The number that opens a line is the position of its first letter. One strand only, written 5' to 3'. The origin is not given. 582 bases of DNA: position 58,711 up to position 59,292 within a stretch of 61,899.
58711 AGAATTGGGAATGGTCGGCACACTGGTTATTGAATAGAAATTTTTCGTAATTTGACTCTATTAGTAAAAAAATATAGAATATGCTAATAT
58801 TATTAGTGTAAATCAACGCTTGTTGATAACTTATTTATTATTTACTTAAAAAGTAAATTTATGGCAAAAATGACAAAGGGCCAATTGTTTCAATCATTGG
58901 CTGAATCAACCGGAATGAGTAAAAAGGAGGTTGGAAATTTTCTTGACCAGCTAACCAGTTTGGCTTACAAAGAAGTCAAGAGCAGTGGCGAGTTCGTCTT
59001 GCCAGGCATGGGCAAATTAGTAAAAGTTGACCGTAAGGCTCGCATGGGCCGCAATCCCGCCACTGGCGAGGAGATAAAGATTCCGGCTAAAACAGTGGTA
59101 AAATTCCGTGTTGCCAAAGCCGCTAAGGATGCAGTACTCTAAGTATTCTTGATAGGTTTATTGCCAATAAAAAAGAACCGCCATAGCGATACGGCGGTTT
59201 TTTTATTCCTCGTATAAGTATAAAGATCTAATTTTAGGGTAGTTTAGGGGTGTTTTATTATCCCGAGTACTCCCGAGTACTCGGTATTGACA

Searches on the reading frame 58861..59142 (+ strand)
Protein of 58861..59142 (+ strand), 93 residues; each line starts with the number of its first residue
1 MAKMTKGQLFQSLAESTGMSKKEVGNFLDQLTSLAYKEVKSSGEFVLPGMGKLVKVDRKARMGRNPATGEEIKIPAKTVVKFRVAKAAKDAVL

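Call 60: search_protein_families(library=pfam, proteins=[window:58861-59142:+], max_evalue=0.01)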
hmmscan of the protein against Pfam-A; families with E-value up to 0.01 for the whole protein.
window:58861-59142:+ (93 aa): 1 family
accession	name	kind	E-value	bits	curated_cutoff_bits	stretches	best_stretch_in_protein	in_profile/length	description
PF00216.26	Bac_DNA_binding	-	3.2e-26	91.8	22.4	1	4-92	1-89/90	Bacterial DNA-binding protein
